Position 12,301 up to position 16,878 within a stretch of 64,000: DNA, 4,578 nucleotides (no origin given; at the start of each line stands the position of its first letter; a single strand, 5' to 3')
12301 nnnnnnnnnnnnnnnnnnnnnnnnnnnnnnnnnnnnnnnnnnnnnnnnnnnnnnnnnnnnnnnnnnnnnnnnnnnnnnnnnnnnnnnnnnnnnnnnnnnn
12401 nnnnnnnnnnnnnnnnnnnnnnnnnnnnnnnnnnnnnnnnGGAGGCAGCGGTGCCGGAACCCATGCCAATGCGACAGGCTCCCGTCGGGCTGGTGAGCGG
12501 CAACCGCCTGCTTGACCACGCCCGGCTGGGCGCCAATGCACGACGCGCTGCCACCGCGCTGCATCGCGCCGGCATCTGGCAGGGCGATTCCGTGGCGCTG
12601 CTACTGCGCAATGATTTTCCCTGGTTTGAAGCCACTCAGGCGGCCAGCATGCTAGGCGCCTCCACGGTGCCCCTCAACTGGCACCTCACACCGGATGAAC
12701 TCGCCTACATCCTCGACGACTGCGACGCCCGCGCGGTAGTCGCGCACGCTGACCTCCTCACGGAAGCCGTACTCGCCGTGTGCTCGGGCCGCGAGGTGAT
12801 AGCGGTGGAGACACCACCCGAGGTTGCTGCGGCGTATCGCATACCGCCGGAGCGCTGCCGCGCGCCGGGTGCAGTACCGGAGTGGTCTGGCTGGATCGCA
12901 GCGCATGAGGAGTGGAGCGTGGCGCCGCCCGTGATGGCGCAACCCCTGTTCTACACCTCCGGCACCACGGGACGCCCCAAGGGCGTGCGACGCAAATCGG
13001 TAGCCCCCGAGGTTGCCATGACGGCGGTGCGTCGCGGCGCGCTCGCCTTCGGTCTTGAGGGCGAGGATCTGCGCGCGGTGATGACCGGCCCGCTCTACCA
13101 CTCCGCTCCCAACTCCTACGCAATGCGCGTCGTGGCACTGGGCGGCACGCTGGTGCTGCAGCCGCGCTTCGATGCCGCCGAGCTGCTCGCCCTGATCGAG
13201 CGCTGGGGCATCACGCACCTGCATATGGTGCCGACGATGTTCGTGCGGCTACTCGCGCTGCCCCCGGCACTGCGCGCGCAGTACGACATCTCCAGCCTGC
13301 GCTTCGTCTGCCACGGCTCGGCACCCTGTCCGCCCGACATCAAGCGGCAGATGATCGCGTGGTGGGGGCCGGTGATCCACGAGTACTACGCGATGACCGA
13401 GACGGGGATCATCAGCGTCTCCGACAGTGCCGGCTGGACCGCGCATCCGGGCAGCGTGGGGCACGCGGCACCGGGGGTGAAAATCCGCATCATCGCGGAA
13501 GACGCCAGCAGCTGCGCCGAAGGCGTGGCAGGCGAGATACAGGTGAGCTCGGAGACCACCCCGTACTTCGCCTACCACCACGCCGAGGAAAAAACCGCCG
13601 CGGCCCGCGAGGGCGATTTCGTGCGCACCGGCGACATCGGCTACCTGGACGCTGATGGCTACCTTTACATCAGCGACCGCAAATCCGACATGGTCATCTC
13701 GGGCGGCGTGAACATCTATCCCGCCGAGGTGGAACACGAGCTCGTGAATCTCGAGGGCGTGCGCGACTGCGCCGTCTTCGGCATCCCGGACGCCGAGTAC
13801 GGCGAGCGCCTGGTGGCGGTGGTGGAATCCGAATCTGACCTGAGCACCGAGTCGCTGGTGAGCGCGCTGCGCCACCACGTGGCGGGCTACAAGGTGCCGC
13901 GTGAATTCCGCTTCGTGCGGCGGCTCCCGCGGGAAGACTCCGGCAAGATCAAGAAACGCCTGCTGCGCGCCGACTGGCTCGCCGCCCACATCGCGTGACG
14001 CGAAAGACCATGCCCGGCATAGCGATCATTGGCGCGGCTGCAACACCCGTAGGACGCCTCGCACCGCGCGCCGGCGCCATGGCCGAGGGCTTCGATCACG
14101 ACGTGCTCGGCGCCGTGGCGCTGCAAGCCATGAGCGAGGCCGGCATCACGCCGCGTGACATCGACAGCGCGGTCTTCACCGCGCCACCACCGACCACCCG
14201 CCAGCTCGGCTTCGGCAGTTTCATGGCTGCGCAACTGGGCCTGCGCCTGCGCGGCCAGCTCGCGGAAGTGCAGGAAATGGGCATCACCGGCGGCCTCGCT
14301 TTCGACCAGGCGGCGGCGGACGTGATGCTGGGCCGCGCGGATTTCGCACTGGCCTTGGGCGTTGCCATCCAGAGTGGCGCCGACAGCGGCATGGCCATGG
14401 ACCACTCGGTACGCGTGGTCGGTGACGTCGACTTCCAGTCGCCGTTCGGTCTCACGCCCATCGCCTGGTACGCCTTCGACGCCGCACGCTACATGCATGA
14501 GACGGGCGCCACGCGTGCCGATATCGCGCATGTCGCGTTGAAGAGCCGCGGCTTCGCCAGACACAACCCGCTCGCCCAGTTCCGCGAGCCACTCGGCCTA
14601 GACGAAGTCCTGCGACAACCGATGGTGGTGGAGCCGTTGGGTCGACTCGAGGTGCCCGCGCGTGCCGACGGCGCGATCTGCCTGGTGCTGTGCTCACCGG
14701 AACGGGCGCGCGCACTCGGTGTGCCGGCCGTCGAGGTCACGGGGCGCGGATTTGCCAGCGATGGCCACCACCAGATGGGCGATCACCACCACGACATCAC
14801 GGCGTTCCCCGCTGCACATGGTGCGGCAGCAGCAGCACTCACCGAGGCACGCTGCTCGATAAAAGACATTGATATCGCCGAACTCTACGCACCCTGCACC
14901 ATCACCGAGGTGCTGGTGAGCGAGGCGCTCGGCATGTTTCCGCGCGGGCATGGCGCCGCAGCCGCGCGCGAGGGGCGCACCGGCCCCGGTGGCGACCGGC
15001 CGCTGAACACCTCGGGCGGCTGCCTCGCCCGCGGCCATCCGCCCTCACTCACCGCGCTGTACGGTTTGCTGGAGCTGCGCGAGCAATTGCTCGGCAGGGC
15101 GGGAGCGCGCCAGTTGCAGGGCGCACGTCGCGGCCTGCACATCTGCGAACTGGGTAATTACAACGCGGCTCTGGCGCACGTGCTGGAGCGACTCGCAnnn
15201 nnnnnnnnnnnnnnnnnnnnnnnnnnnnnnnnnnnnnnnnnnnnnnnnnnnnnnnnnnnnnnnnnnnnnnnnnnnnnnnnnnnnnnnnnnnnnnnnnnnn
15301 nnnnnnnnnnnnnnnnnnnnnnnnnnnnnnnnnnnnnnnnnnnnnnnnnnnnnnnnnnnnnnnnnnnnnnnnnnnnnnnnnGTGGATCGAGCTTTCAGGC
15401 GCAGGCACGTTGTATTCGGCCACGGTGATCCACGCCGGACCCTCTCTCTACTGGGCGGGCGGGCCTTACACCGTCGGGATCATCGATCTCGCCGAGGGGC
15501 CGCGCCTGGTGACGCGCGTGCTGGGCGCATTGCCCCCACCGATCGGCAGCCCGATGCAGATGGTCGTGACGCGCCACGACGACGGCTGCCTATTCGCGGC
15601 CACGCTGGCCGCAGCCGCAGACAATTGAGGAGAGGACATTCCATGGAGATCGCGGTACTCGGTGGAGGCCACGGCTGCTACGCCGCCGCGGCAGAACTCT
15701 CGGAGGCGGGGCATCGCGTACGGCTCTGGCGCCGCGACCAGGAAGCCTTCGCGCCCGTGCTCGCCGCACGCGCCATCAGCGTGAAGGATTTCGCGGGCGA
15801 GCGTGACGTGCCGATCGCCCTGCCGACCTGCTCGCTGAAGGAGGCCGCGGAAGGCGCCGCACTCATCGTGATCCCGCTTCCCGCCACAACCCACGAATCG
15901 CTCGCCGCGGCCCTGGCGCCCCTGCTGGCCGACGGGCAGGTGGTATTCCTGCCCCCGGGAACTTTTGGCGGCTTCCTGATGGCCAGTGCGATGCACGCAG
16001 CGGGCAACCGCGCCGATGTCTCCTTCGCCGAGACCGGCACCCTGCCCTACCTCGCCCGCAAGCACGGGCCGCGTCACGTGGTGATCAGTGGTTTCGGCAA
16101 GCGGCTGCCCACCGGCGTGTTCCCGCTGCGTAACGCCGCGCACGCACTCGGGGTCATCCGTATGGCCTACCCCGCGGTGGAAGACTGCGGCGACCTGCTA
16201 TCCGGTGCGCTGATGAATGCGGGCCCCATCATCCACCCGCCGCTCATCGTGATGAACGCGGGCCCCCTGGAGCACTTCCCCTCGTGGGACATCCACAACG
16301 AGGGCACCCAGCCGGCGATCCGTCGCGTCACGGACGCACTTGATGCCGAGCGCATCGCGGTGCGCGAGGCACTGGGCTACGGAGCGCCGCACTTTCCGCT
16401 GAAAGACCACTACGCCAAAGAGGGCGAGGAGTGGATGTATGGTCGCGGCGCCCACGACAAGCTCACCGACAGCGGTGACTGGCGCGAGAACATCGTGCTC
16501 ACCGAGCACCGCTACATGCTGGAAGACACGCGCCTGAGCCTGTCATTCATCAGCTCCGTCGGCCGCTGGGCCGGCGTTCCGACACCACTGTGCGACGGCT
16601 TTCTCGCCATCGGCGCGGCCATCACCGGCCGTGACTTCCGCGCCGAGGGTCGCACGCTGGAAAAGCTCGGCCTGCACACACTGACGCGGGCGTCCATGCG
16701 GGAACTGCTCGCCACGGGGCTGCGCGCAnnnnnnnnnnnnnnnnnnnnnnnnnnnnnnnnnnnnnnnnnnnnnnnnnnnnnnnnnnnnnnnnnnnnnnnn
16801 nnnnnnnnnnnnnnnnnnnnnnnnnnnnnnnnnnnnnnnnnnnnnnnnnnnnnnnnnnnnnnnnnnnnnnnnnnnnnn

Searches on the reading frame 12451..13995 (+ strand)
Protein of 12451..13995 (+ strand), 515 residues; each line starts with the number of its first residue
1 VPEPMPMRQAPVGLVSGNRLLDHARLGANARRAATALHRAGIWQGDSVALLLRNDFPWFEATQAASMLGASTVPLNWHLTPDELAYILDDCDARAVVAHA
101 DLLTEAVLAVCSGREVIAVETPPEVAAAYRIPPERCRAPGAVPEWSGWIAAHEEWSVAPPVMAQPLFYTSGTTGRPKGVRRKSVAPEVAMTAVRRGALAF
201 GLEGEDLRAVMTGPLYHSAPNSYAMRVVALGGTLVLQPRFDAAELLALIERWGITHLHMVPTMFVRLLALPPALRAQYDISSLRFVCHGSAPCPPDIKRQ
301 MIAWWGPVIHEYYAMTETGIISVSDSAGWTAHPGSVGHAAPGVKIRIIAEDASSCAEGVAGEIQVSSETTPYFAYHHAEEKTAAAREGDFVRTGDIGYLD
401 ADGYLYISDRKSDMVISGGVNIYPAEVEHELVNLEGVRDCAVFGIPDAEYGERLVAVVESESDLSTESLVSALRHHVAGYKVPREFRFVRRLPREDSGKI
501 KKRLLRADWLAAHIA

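Call 82: search_protein_families(library=pfam, proteins=[window:12451-13995:+], max_evalue=0.00001)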
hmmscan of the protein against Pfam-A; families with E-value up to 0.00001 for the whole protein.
window:12451-13995:+ (515 aa): 2 families
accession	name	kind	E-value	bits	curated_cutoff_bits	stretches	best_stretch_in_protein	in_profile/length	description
PF00501.34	AMP-binding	-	7.8e-62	209.7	29.9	1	16-368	16-377/384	AMP-binding enzyme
PF13193.12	AMP-binding_C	-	2.8e-15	57.4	24.5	1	426-499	1-76/76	AMP-binding enzyme C-terminal domain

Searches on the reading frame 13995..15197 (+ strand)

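Call 82: search_protein_families(library=pfam, proteins=[window:13995-15197:+], max_evalue=0.00001)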
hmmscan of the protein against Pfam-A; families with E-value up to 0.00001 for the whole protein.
window:13995-15197:+ (401 aa): 2 families
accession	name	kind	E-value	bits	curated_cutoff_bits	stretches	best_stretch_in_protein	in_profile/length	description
PF22691.2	Thiolase_C_1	-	5.4e-33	114.2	28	1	258-399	5-144/144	Thiolase C-terminal domain-like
PF00108.29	Thiolase_N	-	3.6e-08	33.5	26.4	1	9-218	1-229/260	Thiolase, N-terminal domain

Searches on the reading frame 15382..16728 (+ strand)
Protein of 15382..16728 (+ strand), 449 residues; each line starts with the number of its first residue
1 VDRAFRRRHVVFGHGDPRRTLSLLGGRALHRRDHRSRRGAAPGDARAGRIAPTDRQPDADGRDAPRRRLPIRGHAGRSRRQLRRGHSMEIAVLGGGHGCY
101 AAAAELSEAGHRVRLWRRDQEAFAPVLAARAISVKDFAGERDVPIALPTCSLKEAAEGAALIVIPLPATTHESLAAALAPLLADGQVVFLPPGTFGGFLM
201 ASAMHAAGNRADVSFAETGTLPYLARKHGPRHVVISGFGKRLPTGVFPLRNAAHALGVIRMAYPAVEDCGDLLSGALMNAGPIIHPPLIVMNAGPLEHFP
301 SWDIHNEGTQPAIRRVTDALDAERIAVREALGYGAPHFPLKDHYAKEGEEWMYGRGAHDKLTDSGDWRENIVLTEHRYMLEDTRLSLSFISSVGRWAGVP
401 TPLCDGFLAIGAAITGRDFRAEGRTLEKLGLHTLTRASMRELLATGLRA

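Call 82: search_protein_families(library=pfam, proteins=[window:15382-16728:+], max_evalue=0.00001)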
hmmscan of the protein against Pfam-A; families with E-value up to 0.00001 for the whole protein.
window:15382-16728:+ (449 aa): 2 families
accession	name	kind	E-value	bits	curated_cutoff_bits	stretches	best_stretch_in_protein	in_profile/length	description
PF02317.23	Octopine_DH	-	7.9e-29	101.1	30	1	269-414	2-149/150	NAD/NADP octopine/nopaline dehydrogenase, alpha-helical domain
PF01210.29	NAD_Gly3P_dh_N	-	8.2e-07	29.6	23.1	1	89-187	1-98/158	NAD-dependent glycerol-3-phosphate dehydrogenase N-terminus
